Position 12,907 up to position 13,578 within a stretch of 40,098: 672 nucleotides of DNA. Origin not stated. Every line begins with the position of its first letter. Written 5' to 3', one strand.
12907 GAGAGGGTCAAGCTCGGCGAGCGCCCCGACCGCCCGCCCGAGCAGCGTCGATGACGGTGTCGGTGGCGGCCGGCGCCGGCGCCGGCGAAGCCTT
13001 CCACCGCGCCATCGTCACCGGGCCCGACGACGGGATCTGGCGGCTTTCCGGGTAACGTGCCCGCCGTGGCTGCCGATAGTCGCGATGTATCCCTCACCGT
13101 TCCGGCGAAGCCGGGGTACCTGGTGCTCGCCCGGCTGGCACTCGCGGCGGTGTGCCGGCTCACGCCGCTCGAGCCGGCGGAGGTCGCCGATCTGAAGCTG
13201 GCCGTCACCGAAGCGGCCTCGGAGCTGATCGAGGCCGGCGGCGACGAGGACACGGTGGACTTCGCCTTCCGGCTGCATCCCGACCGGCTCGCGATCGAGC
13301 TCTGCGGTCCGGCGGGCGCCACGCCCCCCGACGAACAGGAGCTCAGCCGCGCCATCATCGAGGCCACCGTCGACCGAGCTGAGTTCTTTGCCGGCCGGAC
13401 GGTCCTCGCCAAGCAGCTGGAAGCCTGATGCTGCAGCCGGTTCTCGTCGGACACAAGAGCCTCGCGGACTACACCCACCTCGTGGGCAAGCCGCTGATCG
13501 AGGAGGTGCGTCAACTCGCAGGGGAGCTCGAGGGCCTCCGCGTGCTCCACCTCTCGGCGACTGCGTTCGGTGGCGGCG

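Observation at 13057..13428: Truncated, kinase-dead-looking RsbW/SpoIIAB homologue translationally coupled to trehalose synthases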

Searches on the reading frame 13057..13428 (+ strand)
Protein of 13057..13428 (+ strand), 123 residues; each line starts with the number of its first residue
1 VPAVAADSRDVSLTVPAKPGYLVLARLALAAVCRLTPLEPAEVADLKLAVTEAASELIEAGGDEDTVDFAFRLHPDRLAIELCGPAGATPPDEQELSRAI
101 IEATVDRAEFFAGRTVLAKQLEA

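Call 3: search_protein_families(library=pfam, proteins=[window:13057-13428:+], max_evalue=1)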
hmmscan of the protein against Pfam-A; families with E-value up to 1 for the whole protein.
window:13057-13428:+ (123 aa): 2 families
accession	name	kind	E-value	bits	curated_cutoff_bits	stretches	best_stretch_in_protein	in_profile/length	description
PF13581.12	HATPase_c_2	-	6.8e-08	33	27.4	1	15-90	1-80/127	Histidine kinase-like ATPase domain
PF22733.1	NNH1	-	0.034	14.7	27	1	24-99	51-127/177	NACHT N-terminal Helical domain 1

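Call 4: search_protein_families(library=ncbifam, proteins=[window:13057-13428:+], max_evalue=1)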
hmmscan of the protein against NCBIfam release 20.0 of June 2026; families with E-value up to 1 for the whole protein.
window:13057-13428:+ (123 aa): 4 families
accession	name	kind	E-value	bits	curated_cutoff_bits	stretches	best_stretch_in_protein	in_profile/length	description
TIGR01924.1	rsbW_low_gc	equivalog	3.6e-08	33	155.05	1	10-82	7-82/159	anti-sigma B factor RsbW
NF003144.0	PRK04069.1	equivalog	6.8e-08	32.1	145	1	9-82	6-82/161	anti-sigma B factor RsbW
NF041045.1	RsbA_anti_sig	subfamily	0.00014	21.3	210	1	16-81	185-248/303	anti-sigma factor RsbA family regulatory protein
TIGR01925.2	spIIAB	equivalog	0.012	15.5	135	1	11-64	3-56/137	anti-sigma F factor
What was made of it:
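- On TreT (trehalose glycosyltransferring synthase) and OtsA (GT20) neighbours: Both score below the NCBIfam equivalog cut-offs, so the exact substrates are not established (call 4).
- Checked: It gives weak hits to the RsbW, RsbA and SpoIIAB NCBIfam models (calls 3, 4).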

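Call 5: find_homologous_proteins(query=window:13057-13425:+, max_evalue=0.001)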
Query window:13057-13425:+ (123 aa): 2023 proteins with E <= 0.001 among 2136 candidates; the best 120 are listed.
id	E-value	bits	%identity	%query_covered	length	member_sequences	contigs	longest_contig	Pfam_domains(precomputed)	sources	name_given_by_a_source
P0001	4.2e-69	248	99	100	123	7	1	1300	PF13581.13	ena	-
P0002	2.5e-60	219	91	95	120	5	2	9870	PF13581.13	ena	-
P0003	7.5e-59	215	85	100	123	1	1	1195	PF13581.13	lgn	-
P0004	2.9e-58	213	82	100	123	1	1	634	PF13581.13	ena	-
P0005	9.6e-57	208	80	100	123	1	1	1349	PF13581.13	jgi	jgi:anti-sigma regulatory factor (Ser/Thr protein kinase)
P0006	1.4e-56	207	85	100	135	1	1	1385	PF13581.13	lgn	-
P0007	2.2e-56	207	80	100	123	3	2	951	PF13581.13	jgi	jgi:anti-sigma regulatory factor (Ser/Thr protein kinase)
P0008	2.9e-56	206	81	100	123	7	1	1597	PF13581.13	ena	-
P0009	3.2e-56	206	84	98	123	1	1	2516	PF13581.13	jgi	jgi:anti-sigma regulatory factor (Ser/Thr protein kinase)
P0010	6.8e-56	205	79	100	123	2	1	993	PF13581.13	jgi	jgi:anti-sigma regulatory factor (Ser/Thr protein kinase)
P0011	1.1e-55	204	84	99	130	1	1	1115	PF13581.13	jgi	jgi:anti-sigma regulatory factor (Ser/Thr protein kinase)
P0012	1.3e-55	204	83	100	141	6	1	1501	PF13581.13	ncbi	-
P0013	5.3e-55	202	83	98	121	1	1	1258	PF13581.13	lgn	-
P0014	1.0e-54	201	82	97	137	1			PF13581.13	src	-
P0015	2.4e-54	200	80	100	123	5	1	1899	PF13581.13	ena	-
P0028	2.9e-52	193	80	95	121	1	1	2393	PF13581.13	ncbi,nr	ncbi:MAG: hypothetical protein LC713_02025 [Actinobacteria bacterium]|nr:hypothetical protein [Actin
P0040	6.9e-51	189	77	100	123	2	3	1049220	PF13581.13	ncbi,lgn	-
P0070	1.0e-40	156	70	94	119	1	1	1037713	PF13581.13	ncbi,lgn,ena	-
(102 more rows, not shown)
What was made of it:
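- There are 2023 homologues; the 120 best listed are mostly 118-142 aa (call 5).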

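Call 6: search_solved_structures(query=window:13057-13425:+, max_evalue=10, show_alignments=3)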
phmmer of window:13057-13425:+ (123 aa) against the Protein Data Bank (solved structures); distinct sequences matched with E-value up to 10: 6.
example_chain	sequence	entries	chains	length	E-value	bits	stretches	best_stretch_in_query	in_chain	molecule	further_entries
6m36_A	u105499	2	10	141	3e-05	27.4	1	11-91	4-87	Serine-protein kinase RsbW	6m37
8jzt_B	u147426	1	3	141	0.02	18.3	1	9-83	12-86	Anti-sigma-F factor RsbW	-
8ih8_C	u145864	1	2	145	0.022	18.2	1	9-83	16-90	Anti-sigma-F factor RsbW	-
7rah_E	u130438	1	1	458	0.056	16.9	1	45-79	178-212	Bifunctional adenylate cyclase toxin/hemolysin CyaA,Bifunctional adenylate cyclase toxin/h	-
7usl_C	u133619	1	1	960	0.22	15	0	45-79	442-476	Bifunctional hemolysin-adenylate cyclase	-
8kc0_A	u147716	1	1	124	0.23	15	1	51-109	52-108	De novo design protein -NB8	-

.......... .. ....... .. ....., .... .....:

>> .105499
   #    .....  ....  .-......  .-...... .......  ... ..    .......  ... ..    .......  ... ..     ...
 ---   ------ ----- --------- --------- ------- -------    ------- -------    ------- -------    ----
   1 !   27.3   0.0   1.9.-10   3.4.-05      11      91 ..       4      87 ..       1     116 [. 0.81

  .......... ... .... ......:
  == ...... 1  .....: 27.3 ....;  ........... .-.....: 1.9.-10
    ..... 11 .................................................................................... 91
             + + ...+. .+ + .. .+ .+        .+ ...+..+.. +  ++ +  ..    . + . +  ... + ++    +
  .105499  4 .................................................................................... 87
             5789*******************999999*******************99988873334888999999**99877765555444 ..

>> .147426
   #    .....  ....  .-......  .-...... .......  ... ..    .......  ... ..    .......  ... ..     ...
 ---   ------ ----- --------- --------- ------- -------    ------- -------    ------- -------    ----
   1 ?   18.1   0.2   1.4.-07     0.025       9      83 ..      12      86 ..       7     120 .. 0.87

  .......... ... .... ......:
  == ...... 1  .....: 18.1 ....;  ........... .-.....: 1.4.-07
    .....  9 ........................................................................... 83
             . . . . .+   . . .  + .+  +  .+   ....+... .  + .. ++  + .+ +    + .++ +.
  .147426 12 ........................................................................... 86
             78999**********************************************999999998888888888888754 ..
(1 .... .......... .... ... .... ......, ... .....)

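Call 7: find_encoding_contigs(protein=window:13057-13428:+, flank=10000, max_places=6)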
Protein window:13057-13428:+ (123 aa): no gene with exactly this product is on record in the collection.
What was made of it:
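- Tried and rejected: Exact look-up of the window protein in the assembly index: not on record (call 7).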

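Call 8: find_encoding_contigs(protein=P0040, flank=10000, max_places=4)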
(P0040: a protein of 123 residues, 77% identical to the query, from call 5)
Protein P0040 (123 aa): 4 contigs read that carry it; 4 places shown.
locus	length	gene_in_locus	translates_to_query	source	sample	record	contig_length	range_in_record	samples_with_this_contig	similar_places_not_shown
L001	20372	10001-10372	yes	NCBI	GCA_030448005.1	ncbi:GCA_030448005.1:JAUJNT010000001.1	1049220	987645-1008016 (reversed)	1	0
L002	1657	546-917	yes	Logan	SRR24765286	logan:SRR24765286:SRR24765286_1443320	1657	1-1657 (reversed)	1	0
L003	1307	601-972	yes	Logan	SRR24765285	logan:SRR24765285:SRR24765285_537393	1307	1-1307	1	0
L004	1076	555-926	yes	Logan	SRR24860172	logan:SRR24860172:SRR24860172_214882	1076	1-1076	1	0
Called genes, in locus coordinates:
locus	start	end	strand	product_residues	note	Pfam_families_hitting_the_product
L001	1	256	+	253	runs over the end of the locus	PF00924:MS_channel_2nd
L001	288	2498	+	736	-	PF00912:Transgly, PF00905:Transpeptidase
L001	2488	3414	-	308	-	PF03706:LPG_synthase_TM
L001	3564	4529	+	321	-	PF00586:AIRS, PF02769:AIRS_C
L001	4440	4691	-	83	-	PF04316:FlgM (weak)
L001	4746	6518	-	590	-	-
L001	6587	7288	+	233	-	PF00072:Response_reg, PF00486:Trans_reg_C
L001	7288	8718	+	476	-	PF00672:HAMP, PF00512:HisKA, PF02518:HATPase_c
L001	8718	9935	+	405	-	PF00089:Trypsin, PF13365:Trypsin_2, PF13180:PDZ_2, PF17820:PDZ_6 (faint)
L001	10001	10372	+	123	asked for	PF13581:HATPase_c_2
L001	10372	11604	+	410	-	PF21269:TreT_GT1, PF00534:Glycos_transf_1, PF13692:Glyco_trans_1_4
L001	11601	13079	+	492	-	PF00982:Glyco_transf_20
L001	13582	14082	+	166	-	PF01250:Ribosomal_S6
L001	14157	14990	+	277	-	PF05050:Methyltransf_21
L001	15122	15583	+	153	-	PF00436:SSB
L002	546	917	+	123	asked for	PF13581:HATPase_c_2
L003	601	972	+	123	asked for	PF13581:HATPase_c_2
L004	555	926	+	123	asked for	PF13581:HATPase_c_2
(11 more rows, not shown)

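Call 9: find_related_loci(query=window:13057-13425:+, collection=genome_contigs, flank=6000)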
Query window:13057-13425:+ (123 aa) in genome_contigs; peptide patterns used: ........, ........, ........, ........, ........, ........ (x = any residue, [..] = any of these).
546 stretches matched a pattern; 8 encode a relative of the query (tblastn E <= 1e-3); 8 distinct loci.
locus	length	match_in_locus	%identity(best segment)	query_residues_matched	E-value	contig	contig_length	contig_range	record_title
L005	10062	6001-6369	89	1-123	6e-67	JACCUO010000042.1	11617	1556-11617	MAG: Thermoleophilaceae bacterium isolate MGR_bin102 SD2897-2912_k127_4662211, whole genome shotgun sequence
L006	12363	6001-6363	68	2-121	6e-47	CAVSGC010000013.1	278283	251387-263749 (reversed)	MAG: uncultured Thermoleophilaceae bacterium isolate MFD04212.bin.2.241 genome assembly, contig: contig_48427, whole gen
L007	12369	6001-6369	67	3-121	2e-46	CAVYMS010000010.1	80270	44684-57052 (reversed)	MAG: uncultured Thermoleophilaceae bacterium isolate MFD05747.bin.2.210 genome assembly, contig: contig_87874, whole gen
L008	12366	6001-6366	69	7-123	2e-45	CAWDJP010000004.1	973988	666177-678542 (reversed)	MAG: uncultured Thermoleophilaceae bacterium isolate MFD09267.bin.2.205 genome assembly, contig: contig_27651, whole gen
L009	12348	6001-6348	65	8-122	8e-41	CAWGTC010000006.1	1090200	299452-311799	MAG: uncultured Thermoleophilaceae bacterium isolate MFD04212.bin.2.29 genome assembly, contig: contig_9639, whole genom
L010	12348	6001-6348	64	8-122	4e-40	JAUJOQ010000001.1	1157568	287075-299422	MAG: Thermoleophilaceae bacterium isolate YX3bin21 opera_contig_1, whole genome shotgun sequence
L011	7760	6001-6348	64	8-122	1e-39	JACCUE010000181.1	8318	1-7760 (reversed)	MAG: Thermoleophilaceae bacterium isolate MGR_bin92 SD2897-2912_k127_6630712, whole genome shotgun sequence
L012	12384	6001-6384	45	11-121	6e-23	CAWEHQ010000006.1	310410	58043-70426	MAG: uncultured Thermoleophilaceae bacterium isolate MFD08497.bin.3.97 genome assembly, contig: contig_169975, whole gen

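Call 18: predict_structure(alignment_id=A1)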
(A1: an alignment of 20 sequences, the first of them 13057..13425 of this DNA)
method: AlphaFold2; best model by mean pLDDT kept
length: 123 residues; sequences in the alignment: 20
mean_pLDDT: 68.7   pTM: 0.57
mean pLDDT of the five models: 68.7, 66.0, 65.5, 65.3, 65.2
residues with pLDDT >= 90: 0; 70-90: 58; 50-70: 56; < 50: 9
segments of 3 or more residues with pLDDT < 50: 1-8
pLDDT, mean of each block of 10 residues (from residue 1): 43 65 70 65 68 61 66 78 71 77 82 81 64
secondary structure, 60 per line:
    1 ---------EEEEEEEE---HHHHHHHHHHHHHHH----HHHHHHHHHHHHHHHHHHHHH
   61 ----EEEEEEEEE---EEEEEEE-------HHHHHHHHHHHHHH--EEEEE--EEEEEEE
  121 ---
elements in order: E10-17 H21-35 H40-60 E65-73 E77-83 H91-104 E107-111 E114-120
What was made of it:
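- Tried and rejected: First AlphaFold model from 20 close sequences: low confidence (pLDDT 68.7, call 18).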

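Call 20: search_protein_representatives(alignment_id=A1)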
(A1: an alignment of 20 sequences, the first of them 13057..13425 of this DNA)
Query: 20 sequences, 123 profile positions. Proteins with E-value up to 0.001 (for the whole library): 1177; up to 1e-10: 168; up to 1e-30: 24. The best 150 are listed.
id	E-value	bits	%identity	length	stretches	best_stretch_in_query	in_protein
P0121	6.3e-56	204.1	-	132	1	2-122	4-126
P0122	2.0e-43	163.7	-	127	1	5-122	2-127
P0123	1.2e-40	154.9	-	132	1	4-122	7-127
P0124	1.3e-40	154.7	-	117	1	13-122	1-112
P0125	6.6e-40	152.4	-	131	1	5-122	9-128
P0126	4.2e-38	146.6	-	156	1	4-96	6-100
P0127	9.0e-38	145.5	-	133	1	3-122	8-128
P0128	1.2e-37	145.1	-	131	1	10-122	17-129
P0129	2.1e-37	144.3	-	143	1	3-89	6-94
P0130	3.5e-37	143.6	-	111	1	5-91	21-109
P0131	1.0e-36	142.1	-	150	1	5-96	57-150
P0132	1.1e-36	142.0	-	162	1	9-122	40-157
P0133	2.0e-35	137.9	-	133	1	5-122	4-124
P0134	5.8e-35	136.4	-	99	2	4-63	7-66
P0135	1.1e-34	135.6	-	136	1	5-122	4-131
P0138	1.3e-33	132.1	-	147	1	4-122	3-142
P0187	5.4e-20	88.1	-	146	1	6-122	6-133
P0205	2.3e-16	76.4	-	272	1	7-88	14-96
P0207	6.8e-16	74.9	-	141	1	5-112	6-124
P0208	1.2e-15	74.1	-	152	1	5-112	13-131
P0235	7.5e-13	65.1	-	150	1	9-114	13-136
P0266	3.1e-11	59.9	-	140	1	8-113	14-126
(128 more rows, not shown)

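Call 21: fold_search(model_id=the predicted structure, library=pdb)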
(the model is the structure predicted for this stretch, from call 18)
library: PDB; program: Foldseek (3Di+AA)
matches with E <= 10: 679; with E <= 0.001: 18
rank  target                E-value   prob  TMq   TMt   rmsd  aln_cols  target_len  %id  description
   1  6m36_C                3.2e-06  1.00  0.45  0.51   8.0       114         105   25  The crystal structure of B. subtilis RsbV/RsbW complex in the monoclinic crystal form (released 2020-07-15)
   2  6m37_C                3.6e-06  1.00  0.47  0.49   7.8       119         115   25  The crystal structure of B. subtilis RsbV/RsbW complex in the hexagonal crystal form (released 2020-07-15)
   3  6m36_A                4.3e-06  1.00  0.44  0.52   8.0       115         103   25  The crystal structure of B. subtilis RsbV/RsbW complex in the monoclinic crystal form (released 2020-07-15)
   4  6m37_A                4.6e-06  1.00  0.47  0.51   8.0       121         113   26  The crystal structure of B. subtilis RsbV/RsbW complex in the hexagonal crystal form (released 2020-07-15)
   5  6m36_G                5.9e-06  1.00  0.44  0.51   8.0       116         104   26  The crystal structure of B. subtilis RsbV/RsbW complex in the monoclinic crystal form (released 2020-07-15)
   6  8ih8_D                9.0e-06  1.00  0.53  0.50   7.5       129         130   24  anti-sigmaF factor and Anti-sigmaF factor antagonist complex(usfx-RsfB) (released 2024-02-28)
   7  6m36_I                1.2e-05  1.00  0.43  0.50   8.0       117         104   26  The crystal structure of B. subtilis RsbV/RsbW complex in the monoclinic crystal form (released 2020-07-15)
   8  6m36_E                1.5e-05  1.00  0.47  0.56   7.8       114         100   24  The crystal structure of B. subtilis RsbV/RsbW complex in the monoclinic crystal form (released 2020-07-15)
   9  8ih8_C                2.1e-05  1.00  0.47  0.45   7.9       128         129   23  anti-sigmaF factor and Anti-sigmaF factor antagonist complex(usfx-RsfB) (released 2024-02-28)
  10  8jzt_B                2.7e-05  1.00  0.47  0.45   7.8       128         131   22  The sigF and anti-sigma factor complex (released 2024-10-16)
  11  8jzt_F                4.7e-05  1.00  0.49  0.46   7.9       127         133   24  The sigF and anti-sigma factor complex (released 2024-10-16)
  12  8jzt_D                5.4e-05  1.00  0.46  0.44   7.8       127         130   22  The sigF and anti-sigma factor complex (released 2024-10-16)
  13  1tid_C                4.1e-04  1.00  0.46  0.43   8.5       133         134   17  Crystal Structures of the ADP and ATP bound forms of the Bacillus Anti-sigma factor SpoIIAB in complex with the Anti-a (released 2004-06-15)
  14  1th8_A                4.3e-04  1.00  0.45  0.42   7.8       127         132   18  Crystal Structures of the ADP and ATP bound forms of the Bacillus Anti-sigma factor SpoIIAB in complex with the Anti-a (released 2004-06-15)
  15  1l0o_A                5.2e-04  1.00  0.47  0.41   8.3       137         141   16  Crystal Structure of the Bacillus stearothermophilus Anti-Sigma Factor SpoIIAB with the Sporulation Sigma Factor Sigma (released 2002-04-03)
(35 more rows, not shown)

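Call 22: search_solved_structures(query=A1, max_evalue=1, show_alignments=5)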
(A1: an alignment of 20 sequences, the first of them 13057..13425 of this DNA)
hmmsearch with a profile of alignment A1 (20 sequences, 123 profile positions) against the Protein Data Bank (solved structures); distinct sequences matched with E-value up to 1: 4.
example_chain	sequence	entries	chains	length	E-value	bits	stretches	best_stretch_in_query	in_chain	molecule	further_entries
6m36_A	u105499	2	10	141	1.6e-10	44.6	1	12-108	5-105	Serine-protein kinase RsbW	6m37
8jzt_B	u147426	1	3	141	0.00016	25.2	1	4-115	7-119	Anti-sigma-F factor RsbW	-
8ih8_C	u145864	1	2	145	0.00031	24.3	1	8-115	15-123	Anti-sigma-F factor RsbW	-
8kc0_A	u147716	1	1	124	0.0053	20.3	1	53-110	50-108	De novo design protein -NB8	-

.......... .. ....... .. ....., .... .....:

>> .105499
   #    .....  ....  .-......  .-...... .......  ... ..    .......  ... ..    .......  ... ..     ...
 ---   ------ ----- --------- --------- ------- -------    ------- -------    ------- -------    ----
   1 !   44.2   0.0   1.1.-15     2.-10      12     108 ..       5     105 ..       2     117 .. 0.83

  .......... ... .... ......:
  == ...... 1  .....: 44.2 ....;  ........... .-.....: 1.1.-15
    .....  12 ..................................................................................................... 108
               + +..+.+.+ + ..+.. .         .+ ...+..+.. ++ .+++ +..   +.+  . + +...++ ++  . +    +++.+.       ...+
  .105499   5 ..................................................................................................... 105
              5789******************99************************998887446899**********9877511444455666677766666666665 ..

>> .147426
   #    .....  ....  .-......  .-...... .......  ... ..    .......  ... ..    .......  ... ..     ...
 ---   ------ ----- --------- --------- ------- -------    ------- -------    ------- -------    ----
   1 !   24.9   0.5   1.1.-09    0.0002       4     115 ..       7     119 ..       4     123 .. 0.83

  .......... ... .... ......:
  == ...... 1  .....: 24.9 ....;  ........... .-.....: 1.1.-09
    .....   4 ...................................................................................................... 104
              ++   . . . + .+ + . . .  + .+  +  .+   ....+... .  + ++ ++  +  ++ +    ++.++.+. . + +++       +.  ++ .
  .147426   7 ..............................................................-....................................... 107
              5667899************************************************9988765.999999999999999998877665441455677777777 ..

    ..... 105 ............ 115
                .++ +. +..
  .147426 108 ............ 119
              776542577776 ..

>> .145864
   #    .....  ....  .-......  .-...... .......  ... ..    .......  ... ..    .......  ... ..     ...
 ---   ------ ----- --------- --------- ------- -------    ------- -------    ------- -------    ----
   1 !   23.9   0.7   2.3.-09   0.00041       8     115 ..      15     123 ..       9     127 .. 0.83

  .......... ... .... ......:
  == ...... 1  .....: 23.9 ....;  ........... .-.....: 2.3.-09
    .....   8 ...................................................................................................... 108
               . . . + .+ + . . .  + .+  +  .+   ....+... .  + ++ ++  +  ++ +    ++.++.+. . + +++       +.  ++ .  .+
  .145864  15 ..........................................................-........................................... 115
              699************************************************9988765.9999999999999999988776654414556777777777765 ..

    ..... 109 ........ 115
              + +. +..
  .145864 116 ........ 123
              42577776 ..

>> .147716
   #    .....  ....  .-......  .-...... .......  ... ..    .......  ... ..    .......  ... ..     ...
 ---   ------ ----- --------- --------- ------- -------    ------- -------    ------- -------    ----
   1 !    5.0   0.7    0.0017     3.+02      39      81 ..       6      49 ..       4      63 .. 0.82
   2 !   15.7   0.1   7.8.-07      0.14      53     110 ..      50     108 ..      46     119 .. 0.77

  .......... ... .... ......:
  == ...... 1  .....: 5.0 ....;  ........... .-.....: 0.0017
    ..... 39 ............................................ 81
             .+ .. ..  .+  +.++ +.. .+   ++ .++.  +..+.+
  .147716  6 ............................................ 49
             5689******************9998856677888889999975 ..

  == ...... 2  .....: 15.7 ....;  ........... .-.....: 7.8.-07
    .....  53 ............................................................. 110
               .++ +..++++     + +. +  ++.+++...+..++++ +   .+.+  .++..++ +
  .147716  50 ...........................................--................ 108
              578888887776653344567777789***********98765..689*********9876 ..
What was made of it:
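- Checked: The best PDB sequence hits are B. subtilis RsbW and M. tuberculosis RsbW/UsfX (calls 6, 22).
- Profile against PDB: RsbW E 1.6e-10, and UsfX aligned over residues 4-115 (call 22).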

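Call 25: find_encoding_contigs(protein=P0207, flank=6000, max_places=4)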
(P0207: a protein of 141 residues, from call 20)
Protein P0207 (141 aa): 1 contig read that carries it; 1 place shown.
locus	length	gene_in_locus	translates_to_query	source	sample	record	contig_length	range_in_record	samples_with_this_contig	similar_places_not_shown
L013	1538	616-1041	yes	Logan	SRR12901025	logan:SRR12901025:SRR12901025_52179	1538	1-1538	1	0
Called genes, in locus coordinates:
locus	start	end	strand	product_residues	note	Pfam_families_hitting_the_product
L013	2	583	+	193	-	?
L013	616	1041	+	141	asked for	PF13581:HATPase_c_2, PF02518:HATPase_c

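Call 26: find_encoding_contigs(protein=P0187, flank=6000, max_places=4)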
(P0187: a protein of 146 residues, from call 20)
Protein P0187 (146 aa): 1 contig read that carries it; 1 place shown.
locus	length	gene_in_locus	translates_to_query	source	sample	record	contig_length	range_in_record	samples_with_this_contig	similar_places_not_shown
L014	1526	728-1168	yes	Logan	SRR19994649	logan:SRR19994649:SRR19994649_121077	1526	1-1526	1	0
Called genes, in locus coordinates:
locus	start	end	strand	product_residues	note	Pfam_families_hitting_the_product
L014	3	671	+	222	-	?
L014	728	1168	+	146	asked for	-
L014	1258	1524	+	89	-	?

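Call 39: find_encoding_contigs(protein=P0205, flank=6000, max_places=3)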
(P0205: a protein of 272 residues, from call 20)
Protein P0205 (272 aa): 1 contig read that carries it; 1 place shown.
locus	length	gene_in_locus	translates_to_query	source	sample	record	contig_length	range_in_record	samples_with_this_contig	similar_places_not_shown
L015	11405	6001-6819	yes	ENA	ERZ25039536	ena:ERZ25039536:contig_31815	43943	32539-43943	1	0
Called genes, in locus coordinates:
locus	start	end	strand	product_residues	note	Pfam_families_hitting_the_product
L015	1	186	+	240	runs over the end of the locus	PF03453:MoeA_N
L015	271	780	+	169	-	PF00994:MoCF_biosynth (faint), PF03454:MoeA_C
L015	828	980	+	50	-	-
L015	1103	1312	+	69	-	-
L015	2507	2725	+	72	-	-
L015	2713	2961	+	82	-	PF00072:Response_reg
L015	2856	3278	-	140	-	-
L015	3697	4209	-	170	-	-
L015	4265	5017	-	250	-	-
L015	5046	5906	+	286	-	PF13365:Trypsin_2, PF00089:Trypsin, PF13180:PDZ_2 (weak)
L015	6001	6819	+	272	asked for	PF13581:HATPase_c_2, PF02518:HATPase_c (weak)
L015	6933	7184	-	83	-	-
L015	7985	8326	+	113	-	PF01967:MoaC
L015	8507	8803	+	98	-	PF00994:MoCF_biosynth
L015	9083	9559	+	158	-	PF01040:UbiA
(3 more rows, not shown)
